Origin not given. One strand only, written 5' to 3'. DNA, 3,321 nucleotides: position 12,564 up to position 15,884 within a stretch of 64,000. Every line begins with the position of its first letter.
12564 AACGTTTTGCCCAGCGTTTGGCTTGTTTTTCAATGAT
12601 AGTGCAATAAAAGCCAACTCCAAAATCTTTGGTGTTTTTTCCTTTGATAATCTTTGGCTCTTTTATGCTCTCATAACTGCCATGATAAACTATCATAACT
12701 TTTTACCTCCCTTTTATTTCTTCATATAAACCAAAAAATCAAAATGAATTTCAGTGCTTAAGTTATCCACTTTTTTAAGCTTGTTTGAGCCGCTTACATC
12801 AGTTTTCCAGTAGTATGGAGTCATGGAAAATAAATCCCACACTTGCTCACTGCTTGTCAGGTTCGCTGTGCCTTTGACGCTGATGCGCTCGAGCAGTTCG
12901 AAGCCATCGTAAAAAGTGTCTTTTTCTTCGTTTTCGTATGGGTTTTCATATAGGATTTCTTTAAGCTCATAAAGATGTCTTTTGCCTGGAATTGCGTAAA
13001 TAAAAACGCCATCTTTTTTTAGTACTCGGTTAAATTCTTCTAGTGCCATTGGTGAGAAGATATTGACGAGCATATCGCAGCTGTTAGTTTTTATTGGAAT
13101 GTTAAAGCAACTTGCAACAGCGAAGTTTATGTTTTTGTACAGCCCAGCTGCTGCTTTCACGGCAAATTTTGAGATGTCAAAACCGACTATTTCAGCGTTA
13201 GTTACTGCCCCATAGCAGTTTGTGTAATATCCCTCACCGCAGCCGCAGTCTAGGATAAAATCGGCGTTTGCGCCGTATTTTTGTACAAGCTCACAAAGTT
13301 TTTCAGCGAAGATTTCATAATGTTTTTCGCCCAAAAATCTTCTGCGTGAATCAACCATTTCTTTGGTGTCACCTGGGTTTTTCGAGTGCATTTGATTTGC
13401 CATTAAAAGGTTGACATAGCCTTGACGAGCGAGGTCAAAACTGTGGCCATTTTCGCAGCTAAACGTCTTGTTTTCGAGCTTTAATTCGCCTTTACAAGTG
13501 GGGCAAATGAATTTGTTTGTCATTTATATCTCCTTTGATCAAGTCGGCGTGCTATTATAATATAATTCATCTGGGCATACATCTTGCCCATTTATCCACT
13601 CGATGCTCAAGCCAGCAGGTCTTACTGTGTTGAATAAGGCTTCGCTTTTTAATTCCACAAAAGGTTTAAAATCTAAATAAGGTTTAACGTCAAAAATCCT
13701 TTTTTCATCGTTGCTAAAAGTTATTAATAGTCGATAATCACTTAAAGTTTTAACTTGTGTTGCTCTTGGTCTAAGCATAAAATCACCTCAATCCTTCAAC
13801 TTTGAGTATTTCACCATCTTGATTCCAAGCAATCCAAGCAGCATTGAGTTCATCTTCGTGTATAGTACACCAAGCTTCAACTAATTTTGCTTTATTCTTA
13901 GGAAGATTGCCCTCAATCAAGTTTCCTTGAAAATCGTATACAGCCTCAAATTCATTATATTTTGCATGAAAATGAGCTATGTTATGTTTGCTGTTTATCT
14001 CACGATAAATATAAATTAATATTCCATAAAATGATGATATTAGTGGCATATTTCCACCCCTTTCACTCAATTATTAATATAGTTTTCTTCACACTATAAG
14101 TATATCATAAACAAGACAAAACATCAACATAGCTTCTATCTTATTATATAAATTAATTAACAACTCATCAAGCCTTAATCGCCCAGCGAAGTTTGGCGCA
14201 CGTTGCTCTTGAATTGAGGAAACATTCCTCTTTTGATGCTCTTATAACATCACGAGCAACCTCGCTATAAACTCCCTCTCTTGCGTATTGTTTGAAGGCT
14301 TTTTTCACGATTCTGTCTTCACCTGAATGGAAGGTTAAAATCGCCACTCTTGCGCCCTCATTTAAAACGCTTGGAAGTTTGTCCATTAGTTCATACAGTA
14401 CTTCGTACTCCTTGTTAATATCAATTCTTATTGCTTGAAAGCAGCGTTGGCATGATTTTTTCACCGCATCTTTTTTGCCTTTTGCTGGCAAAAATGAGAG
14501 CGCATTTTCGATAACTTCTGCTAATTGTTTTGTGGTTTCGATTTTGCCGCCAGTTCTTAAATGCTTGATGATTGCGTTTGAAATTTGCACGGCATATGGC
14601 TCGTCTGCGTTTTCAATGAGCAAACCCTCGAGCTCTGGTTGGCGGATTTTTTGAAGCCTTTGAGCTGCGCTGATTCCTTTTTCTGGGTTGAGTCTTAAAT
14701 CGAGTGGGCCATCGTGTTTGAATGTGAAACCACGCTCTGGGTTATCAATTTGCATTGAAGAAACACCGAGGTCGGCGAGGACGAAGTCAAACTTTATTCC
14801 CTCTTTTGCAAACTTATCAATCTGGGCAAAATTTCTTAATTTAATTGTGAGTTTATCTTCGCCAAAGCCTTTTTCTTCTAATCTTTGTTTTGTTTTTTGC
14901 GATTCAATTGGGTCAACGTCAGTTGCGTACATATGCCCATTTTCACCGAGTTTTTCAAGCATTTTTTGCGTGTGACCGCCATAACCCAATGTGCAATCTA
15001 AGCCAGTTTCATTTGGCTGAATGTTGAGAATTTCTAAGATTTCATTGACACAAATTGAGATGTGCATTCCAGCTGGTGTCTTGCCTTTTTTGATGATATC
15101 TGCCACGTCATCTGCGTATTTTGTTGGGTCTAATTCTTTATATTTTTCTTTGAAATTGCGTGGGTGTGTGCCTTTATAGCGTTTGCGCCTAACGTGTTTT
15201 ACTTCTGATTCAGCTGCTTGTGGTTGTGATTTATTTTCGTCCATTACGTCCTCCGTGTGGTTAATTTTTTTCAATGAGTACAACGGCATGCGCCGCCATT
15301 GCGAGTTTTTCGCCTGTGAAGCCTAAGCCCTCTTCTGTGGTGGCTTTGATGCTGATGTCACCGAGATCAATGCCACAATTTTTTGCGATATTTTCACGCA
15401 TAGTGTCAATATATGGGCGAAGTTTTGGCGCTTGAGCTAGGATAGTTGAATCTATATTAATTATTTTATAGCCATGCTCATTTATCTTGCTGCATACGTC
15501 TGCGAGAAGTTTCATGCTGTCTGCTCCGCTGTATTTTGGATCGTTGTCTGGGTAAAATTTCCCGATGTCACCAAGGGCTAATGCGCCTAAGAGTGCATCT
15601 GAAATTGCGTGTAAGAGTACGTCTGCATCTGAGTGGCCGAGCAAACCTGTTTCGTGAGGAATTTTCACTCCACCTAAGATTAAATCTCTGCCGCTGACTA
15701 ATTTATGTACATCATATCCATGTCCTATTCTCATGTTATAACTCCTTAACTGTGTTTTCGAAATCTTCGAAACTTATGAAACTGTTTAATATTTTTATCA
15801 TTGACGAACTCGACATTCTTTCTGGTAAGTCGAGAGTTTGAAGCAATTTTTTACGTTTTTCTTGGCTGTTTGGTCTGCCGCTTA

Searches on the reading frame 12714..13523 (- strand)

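Call 65: search_protein_families(library=pfam, proteins=[window:12714-13523:-], max_evalue=0.00001)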
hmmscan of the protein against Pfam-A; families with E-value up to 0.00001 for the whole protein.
window:12714-13523:- (269 aa): 4 families
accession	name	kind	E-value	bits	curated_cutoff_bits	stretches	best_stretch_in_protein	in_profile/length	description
PF21302.3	Zn_ribbon_RlmA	-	1.8e-16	60.2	27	1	5-48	1-44/44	RlmA, N-terminal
PF13847.12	Methyltransf_31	-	4e-13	49.7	27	1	90-198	7-129/145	Methyltransferase domain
PF13649.12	Methyltransf_25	-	5.5e-11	43.5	27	1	90-172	1-97/97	Methyltransferase domain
PF08241.18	Methyltransf_11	-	7.3e-11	43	21.2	1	91-175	1-94/95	Methyltransferase domain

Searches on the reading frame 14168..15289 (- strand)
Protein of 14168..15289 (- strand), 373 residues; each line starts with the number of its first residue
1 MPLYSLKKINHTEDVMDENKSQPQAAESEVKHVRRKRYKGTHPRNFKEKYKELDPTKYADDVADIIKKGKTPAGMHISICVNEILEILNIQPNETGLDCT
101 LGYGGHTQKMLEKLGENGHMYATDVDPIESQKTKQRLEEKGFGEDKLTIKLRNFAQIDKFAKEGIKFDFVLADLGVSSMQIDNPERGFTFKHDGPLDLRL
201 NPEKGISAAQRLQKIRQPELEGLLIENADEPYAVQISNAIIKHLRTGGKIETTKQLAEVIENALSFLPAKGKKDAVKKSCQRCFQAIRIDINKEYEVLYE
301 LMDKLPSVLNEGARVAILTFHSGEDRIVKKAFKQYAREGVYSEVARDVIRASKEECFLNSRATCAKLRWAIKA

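Call 67: search_protein_families(library=pfam, proteins=[window:14168-15289:-], max_evalue=0.00001)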
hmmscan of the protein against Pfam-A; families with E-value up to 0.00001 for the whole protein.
window:14168-15289:- (373 aa): 1 family
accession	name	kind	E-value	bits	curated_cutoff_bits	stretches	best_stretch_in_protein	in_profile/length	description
PF01795.25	Methyltransf_5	-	3.8e-73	247.1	27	1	75-371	3-307/309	MraW methylase family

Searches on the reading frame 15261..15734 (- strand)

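Call 67: search_protein_families(library=pfam, proteins=[window:15261-15734:-], max_evalue=0.00001)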
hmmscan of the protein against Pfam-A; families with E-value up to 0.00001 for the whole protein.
window:15261-15734:- (157 aa): 1 family
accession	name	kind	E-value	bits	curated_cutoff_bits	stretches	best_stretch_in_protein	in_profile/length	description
PF02542.21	YgbB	-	2.1e-69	233.2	26.7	1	1-155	1-155/155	YgbB family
